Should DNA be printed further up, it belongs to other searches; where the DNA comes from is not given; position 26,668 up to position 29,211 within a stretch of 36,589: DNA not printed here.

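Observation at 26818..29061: MtrC/OmcA-like decaheme architecture including a domain-III CX8C pair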

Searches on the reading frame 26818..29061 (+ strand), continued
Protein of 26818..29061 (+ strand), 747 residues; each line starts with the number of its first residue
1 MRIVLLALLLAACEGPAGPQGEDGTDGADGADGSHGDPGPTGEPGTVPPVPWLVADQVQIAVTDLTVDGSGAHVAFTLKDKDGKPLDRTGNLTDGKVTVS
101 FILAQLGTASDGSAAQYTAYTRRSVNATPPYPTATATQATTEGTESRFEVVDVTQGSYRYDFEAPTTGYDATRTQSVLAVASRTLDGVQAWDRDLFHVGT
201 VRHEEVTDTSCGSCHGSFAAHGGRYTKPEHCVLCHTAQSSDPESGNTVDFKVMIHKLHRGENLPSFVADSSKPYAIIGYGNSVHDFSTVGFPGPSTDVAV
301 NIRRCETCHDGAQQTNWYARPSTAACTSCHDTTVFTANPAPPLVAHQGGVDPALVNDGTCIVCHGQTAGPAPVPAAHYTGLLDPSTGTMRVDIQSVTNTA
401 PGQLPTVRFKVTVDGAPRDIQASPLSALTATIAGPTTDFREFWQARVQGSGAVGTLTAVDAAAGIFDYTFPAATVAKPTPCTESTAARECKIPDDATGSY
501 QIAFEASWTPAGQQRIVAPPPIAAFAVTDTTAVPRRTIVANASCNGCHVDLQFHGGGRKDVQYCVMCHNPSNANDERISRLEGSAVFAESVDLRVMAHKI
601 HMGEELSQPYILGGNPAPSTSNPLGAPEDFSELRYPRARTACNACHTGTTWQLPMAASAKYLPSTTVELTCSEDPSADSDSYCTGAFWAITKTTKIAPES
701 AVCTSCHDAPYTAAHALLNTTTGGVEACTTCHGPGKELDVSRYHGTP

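Call 40: predict_structure(alignment_id=A2)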
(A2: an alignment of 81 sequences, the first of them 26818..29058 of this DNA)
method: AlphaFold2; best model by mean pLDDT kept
length: 747 residues; sequences in the alignment: 81
mean_pLDDT: 83.2   pTM: 0.75
mean pLDDT of the five models: 83.2, 81.4, 79.7, 78.4, 74.7
residues with pLDDT >= 90: 292; 70-90: 357; 50-70: 49; < 50: 49
segments of 3 or more residues with pLDDT < 50: 1-3, 5-7, 9-44, 722-725
pLDDT, mean of each block of 10 residues (from residue 1): 48 36 33 40 57 90 94 97 93 93 93 89 91 90 96 96 94 96 86 94 89 75 84 92 86 87 81 79 80 76 85 88 84 90 91 89 89 85 79 98 97 96 94 92 91 94 98 69 65 94 92 84 97 92 76 67 91 85 89 88 85 86 89 77 81 68 89 84 86 84 77 70 58 76 63
secondary structure, 60 per line:
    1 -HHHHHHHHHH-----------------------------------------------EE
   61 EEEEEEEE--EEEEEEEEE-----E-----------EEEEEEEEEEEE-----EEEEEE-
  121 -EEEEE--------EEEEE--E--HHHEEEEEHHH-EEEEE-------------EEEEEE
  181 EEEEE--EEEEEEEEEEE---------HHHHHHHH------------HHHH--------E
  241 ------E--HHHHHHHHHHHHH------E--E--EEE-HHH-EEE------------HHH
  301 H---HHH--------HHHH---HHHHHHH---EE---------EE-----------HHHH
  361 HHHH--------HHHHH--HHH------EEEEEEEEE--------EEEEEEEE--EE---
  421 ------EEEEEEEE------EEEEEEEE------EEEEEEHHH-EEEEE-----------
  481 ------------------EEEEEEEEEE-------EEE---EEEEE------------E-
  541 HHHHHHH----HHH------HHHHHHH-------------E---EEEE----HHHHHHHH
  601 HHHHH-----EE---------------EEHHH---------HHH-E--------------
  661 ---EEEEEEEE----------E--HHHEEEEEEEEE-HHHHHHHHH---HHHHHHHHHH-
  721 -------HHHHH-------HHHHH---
elements in order (helices of 4 or more, strands of 3 or more residues): H2-11 E59-68 E71-79 E97-108 E114-119 E122-126 E135-139 E148-152 E157-161 E175-185 E188-198 H208-215 H228-231 H250-262 E275-277 E283-285 H298-301 H316-319 H323-329 H357-364 H373-377 E389-397 E406-413 E427-434 E441-448 E455-460 E465-469 E499-508 E516-518 E522-526 H541-547 H561-567 E585-588 H593-605 E664-671 E688-696 H698-706 H710-719 H728-732 H740-744

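Call 43: fold_search(model_id=the predicted structure, library=pdb)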
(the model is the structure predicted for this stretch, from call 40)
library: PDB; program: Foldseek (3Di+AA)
matches with E <= 10: 1279; with E <= 0.001: 22
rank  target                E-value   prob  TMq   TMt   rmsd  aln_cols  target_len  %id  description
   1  4lmh_D                6.7e-28  1.00  0.58  0.61   7.4       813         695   19  Crystal structure of the outer membrane decaheme cytochrome OmcA (released 2014-04-16)
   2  4lmh_B                6.7e-28  1.00  0.57  0.61   7.9       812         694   20  Crystal structure of the outer membrane decaheme cytochrome OmcA (released 2014-04-16)
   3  4lmh_C                9.4e-28  1.00  0.56  0.60   8.0       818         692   19  Crystal structure of the outer membrane decaheme cytochrome OmcA (released 2014-04-16)
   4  4lmh_A                1.1e-27  1.00  0.57  0.60   8.0       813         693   20  Crystal structure of the outer membrane decaheme cytochrome OmcA (released 2014-04-16)
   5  3ucp                  3.8e-24  1.00  0.60  0.57   6.8       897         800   18  Outer membrane Endecaheme cytochrome UndA from Shewanella sp. HRCR-6 (released 2012-08-08)
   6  6qyc_A                6.6e-22  1.00  0.53  0.64   6.5       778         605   17  Crystal structure of MtrC from Shewanella baltica OS185 (released 2020-04-22)
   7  6qyc_B                8.2e-22  1.00  0.53  0.64   6.7       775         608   17  Crystal structure of MtrC from Shewanella baltica OS185 (released 2020-04-22)
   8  6qyc_C                2.2e-21  1.00  0.52  0.63   6.5       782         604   17  Crystal structure of MtrC from Shewanella baltica OS185 (released 2020-04-22)
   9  8qbq                  9.7e-21  1.00  0.54  0.63   7.8       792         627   15  Crystal structure of the outer membrane decaheme cytochrome MtrC (A430Boc-Lys) (released 2024-09-04)
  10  9eov                  2.5e-10  1.00  0.27  0.63   6.9       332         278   17  Crystal structure of domains I and II from the outer membrane cytochrome MtrC (released 2025-08-13)
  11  6ru5_A                1.7e-05  0.98  0.12  0.13  18.9       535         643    8  human complement C3 in complex with the hC3Nb1 nanobody (released 2019-08-21)
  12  7zgj_A                2.6e-05  0.99  0.12  0.14  20.6       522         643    8  Trypanosoma brucei gambiense ISG65 in complex with human complement component C3 (released 2023-04-05)
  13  9qk2_F                8.3e-05  0.97  0.12  0.14  19.4       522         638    8  Structure of the Complement classical and lectin pathway C3 convertase in complex with substrate C3 (released 2025-12-24)
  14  2a73_A                9.7e-05  0.97  0.12  0.14  19.4       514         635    9  Human Complement Component C3 (released 2005-09-27)
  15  8cem_F                1.1e-04  0.96  0.12  0.14  19.8       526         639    9  Structure of bovine native C3, re-refinement (released 2023-04-05)
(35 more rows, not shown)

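Call 50: search_protein_families(library=pfam, proteins=[L041:4046-7177:+, L041:7185-8192:+, L041:8189-8695:+, L041:8734-9255:+, L041:11991-12935:+, L041:12945-14906:+, L041:15554-16882:+, L041:17770-19227:+, L041:12761-14872:+], max_evalue=0.001)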
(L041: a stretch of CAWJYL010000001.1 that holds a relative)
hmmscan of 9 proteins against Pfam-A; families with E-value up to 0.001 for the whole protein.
L041:4046-7177:+ (1043 aa): 8 families
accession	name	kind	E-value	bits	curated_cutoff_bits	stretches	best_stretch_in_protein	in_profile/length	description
PF13549.11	ATP-grasp_5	-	2.7e-74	249.7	27.6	1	815-1029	2-221/221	ATP-grasp domain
PF13607.11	Succ_CoA_lig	-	8.9e-57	191.1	27.4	1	495-632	1-138/138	Succinyl-CoA ligase like flavodoxin domain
PF13380.12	CoA_binding_2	-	2.1e-26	93.1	22.8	1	351-477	1-115/116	CoA binding domain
PF02629.25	CoA_binding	-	1.4e-18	67.8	22.3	1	350-441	3-97/97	CoA binding domain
PF19045.5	Ligase_CoA_2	-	7.3e-18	65.6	23.7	1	643-752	1-114/162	Ligase-CoA domain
PF00583.31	Acetyltransf_1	-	6e-11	43.1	20.7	1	220-305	27-116/116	Acetyltransferase (GNAT) family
PF13302.13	Acetyltransf_3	-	8.6e-08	33.4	25.4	1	172-305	2-137/138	Acetyltransferase (GNAT) domain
PF13508.13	Acetyltransf_7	-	1.3e-07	32.3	27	1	226-305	6-82/84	Acetyltransferase (GNAT) domain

L041:7185-8192:+ (335 aa): 1 family
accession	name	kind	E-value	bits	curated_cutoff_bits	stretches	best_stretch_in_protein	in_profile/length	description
PF13524.12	Glyco_trans_1_2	-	1.4e-27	96.9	25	1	193-327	7-143/144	Glycosyl transferase-like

L041:8189-8695:+ (168 aa): 6 families
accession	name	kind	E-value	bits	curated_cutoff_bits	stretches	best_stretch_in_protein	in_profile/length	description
PF00583.31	Acetyltransf_1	-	4.7e-20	72.4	20.7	1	49-148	14-116/116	Acetyltransferase (GNAT) family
PF13302.13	Acetyltransf_3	-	2.5e-15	57.8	25.4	1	13-148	1-137/138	Acetyltransferase (GNAT) domain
PF13508.13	Acetyltransf_7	-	6.9e-12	46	27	1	65-148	3-82/84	Acetyltransferase (GNAT) domain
PF13420.13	Acetyltransf_4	-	6.4e-09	36.5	24.3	1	16-148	1-134/155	Acetyltransferase (GNAT) domain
PF13673.13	Acetyltransf_10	-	8.8e-07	29.4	23.6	1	54-153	21-112/128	Acetyltransferase (GNAT) domain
PF13523.12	Acetyltransf_8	-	0.00018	21.6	27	1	22-150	4-139/145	Acetyltransferase (GNAT) domain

L041:8734-9255:+ (173 aa): 1 family
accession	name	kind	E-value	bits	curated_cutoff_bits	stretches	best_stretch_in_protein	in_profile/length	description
PF00582.32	Usp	-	3.8e-16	60.3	24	1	34-165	3-141/141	Universal stress protein family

L041:11991-12935:+ (314 aa): 7 families
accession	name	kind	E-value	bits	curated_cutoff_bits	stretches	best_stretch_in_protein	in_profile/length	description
PF09699.15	Paired_CXXCH_1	-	3.8e-30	103.7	20.6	3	237-272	5-39/41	Doubled CXXCH motif (Paired_CXXCH_1)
PF14522.11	Cytochrome_C7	-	3.9e-17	62.3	24.8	3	48-120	13-67/67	Cytochrome c7 and related cytochrome c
PF02085.21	Cytochrom_CIII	-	6.2e-13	49.4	22.9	1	226-305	18-87/101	Class III cytochrome C family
PF14537.11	Cytochrom_c3_2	-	4.2e-12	46.8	25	2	238-302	6-66/79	Cytochrome c3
PF22113.1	Mtrc-MtrF_II-IV_dom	-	3e-08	33.8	30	0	40-92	112-168/176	Outer membrane cytochrome MtrC/MtrF-like, domains II/IV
PF03264.19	Cytochrom_NNT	-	9.3e-06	25.9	24.1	0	166-205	38-79/174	NapC/NirT cytochrome c family, N-terminal region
PF22678.1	Cytochrom_c_NrfB-like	-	1e-05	26.3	27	0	167-206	36-73/89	Cytochrome c-type protein NrfB-like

L041:12945-14906:+ (653 aa): 0 families

L041:15554-16882:+ (442 aa): 5 families
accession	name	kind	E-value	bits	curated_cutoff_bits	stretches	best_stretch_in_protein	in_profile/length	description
PF14522.11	Cytochrome_C7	-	3e-18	65.8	24.8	2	83-155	2-66/67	Cytochrome c7 and related cytochrome c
PF14537.11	Cytochrom_c3_2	-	4.2e-17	62.8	25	2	88-183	1-78/79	Cytochrome c3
PF22113.1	Mtrc-MtrF_II-IV_dom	-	1.8e-10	41.1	30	0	149-289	7-167/176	Outer membrane cytochrome MtrC/MtrF-like, domains II/IV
PF22678.1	Cytochrom_c_NrfB-like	-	2.1e-10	41.4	27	1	60-125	1-66/89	Cytochrome c-type protein NrfB-like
PF09699.15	Paired_CXXCH_1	-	2.9e-10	40.1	20.6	1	335-370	8-38/41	Doubled CXXCH motif (Paired_CXXCH_1)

L041:17770-19227:+ (485 aa): 4 families
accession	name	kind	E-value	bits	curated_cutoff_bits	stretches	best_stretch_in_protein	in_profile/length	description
PF03264.19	Cytochrom_NNT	-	8e-09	35.9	24.1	1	113-199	11-100/174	NapC/NirT cytochrome c family, N-terminal region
PF14537.11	Cytochrom_c3_2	-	5.7e-06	27.1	25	0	440-473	8-41/79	Cytochrome c3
PF14522.11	Cytochrome_C7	-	1.1e-05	25.6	24.8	0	432-466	43-67/67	Cytochrome c7 and related cytochrome c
PF09699.15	Paired_CXXCH_1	-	0.0002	21.4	20.6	0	318-331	3-16/41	Doubled CXXCH motif (Paired_CXXCH_1)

L041:12761-14872:+ (703 aa): 0 families

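Call 51: search_protein_families(library=ncbifam, proteins=[L041:11991-12935:+, L041:12945-14906:+, L041:15554-16882:+], max_evalue=0.01)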
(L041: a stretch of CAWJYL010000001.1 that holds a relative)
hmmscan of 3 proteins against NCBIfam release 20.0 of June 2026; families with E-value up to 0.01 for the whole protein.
L041:11991-12935:+ (314 aa): 9 families
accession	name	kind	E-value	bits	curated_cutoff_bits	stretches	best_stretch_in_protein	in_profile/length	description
TIGR03508.1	decahem_SO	subfamily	3.7e-56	190.4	192.2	1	50-309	4-257/258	DmsE family decaheme c-type cytochrome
NF041028.1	decahem_GSU2203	exception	6.2e-45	153.8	325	2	49-270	37-253/317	GSU2203 family decaheme c-type cytochrome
TIGR01905.1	paired_CXXCH_1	subfamily_domain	1.7e-23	82.2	25.2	3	237-272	5-39/41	doubled CXXCH domain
NF008659.0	PRK11659.1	equivalog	4.7e-09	36.2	184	1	48-179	46-175/188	cytochrome c nitrite reductase pentaheme subunit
TIGR03153.1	cytochr_NrfH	equivalog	1.8e-07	31.3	134.2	0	166-272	30-136/138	cytochrome c nitrite reductase small subunit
TIGR03146.1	cyt_nit_nrfB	equivalog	4.5e-06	27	166.6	0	167-225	87-144/145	cytochrome c nitrite reductase pentaheme subunit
NF041198.1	UshA_like_PCGU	equivalog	0.00092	17.9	275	1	49-150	409-512/519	UshA-like (seleno)protein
NF040960.1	MamE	equivalog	0.0059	15.2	800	1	139-254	341-426/659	magnetosome formation protease MamE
NF045722.1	c3_cytochr_TmcA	equivalog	0.0094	15.8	114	1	218-275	60-117/125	acidic tetraheme cytochrome c3 TmcA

L041:12945-14906:+ (653 aa): 0 families

L041:15554-16882:+ (442 aa): 13 families
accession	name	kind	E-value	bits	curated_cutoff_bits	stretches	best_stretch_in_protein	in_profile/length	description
TIGR03508.1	decahem_SO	subfamily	4.3e-20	72.3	192.2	2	204-372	18-178/258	DmsE family decaheme c-type cytochrome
TIGR04257.1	nanowire_3heme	domain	1.8e-10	40.8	40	0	220-259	23-62/75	c(7)-type cytochrome triheme domain-containing protein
NF008659.0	PRK11659.1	equivalog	4.1e-10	39.6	184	1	58-168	76-180/188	cytochrome c nitrite reductase pentaheme subunit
NF041028.1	decahem_GSU2203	exception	5.5e-10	38.9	325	2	178-376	38-215/317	GSU2203 family decaheme c-type cytochrome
TIGR03146.1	cyt_nit_nrfB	equivalog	7.6e-07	29.5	166.6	0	301-341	9-48/145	cytochrome c nitrite reductase pentaheme subunit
NF040967.1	cytc_ExtN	equivalog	1.9e-06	27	200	0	90-135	34-80/415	selenite/tellurite reduction operon c-type cytochrome ExtN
NF040968.1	FeS_ExtO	equivalog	3.5e-06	26.1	200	0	332-376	37-77/416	selenite/tellurite reduction operon b-type cytochrome iron-sulfur cluster-binding subunit ExtO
NF007906.0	PRK10617.1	equivalog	3e-05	24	349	0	118-162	55-98/200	cytochrome c-type protein NapC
TIGR02161.1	napC_nirT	subfamily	5.7e-05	23.1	310.6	1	118-159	46-86/185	periplasmic nitrate (or nitrite) reductase c-type cytochrome, NapC/NirT family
NF038038.1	cytoc_DsrJ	equivalog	0.00069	19.9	100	0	95-124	92-121/121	sulfate reduction electron transfer complex DsrMKJOP subunit DsrJ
TIGR01905.1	paired_CXXCH_1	subfamily_domain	0.00074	19.4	25.2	0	222-258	8-39/41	doubled CXXCH domain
NF049875.1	NetB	exception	0.00096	19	380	0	48-157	91-197/211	Nrf-like electron transfer protein NetB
TIGR03153.1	cytochr_NrfH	equivalog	0.0047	17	134.2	0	95-126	104-135/138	cytochrome c nitrite reductase small subunit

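Call 58: search_protein_representatives(protein=window:26818-29058:+)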
Query: 747 residues. Proteins with E-value up to 0.001 (for the whole library): 2095; up to 1e-10: 1374; up to 1e-30: 472. The best 150 are listed.
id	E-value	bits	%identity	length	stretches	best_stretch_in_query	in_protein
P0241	4.6e-189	646.8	52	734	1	12-744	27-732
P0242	2.1e-187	641.3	54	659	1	71-744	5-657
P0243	5.7e-172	590.3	48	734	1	2-738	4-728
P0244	3.4e-170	584.4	46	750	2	14-745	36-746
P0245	1.0e-160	553.1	48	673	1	63-745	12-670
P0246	4.5e-156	537.7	45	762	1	15-745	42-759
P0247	1.9e-155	535.6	45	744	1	5-745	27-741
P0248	3.5e-155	534.8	46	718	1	13-745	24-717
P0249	3.6e-150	518.2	42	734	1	21-745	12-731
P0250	2.2e-149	515.6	52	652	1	1-589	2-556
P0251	2.9e-149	515.2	45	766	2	15-742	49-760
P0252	3.2e-149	515.1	45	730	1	4-746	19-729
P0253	5.2e-149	514.4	47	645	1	80-744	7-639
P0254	2.3e-148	512.2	46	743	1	8-744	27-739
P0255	8.7e-146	503.7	45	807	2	337-744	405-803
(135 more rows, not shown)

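Call 60: list_cluster_members(proteins=[P0001, P0002, P0121])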
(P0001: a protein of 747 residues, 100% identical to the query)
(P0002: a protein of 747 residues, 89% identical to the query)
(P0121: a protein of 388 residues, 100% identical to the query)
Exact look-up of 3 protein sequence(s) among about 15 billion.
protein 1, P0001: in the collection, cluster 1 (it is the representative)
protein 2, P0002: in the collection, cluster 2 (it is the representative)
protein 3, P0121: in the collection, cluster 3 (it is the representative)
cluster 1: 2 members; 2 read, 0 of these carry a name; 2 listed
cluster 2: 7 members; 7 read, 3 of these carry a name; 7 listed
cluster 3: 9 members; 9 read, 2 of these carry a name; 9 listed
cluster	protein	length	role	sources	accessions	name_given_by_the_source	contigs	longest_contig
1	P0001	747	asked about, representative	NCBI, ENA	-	-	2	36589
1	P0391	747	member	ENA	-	-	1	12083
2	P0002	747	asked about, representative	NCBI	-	-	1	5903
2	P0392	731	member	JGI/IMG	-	OmcA/MtrC family decaheme c-type cytochrome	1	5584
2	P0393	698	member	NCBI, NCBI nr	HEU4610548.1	MAG TPA: OmcA/MtrC family decaheme c-type cytochrome [Kofleriaceae bacterium] | OmcA/MtrC family decaheme c-type cytochrome [Kofleriaceae bacterium]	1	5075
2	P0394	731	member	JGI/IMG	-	OmcA/MtrC family decaheme c-type cytochrome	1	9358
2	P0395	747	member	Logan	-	-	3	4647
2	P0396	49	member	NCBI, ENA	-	-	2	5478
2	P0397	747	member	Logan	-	-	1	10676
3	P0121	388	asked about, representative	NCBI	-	-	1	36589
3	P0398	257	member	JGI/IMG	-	hypothetical protein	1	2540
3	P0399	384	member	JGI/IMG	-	hypothetical protein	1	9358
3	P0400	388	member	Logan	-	-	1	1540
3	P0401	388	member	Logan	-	-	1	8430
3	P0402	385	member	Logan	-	-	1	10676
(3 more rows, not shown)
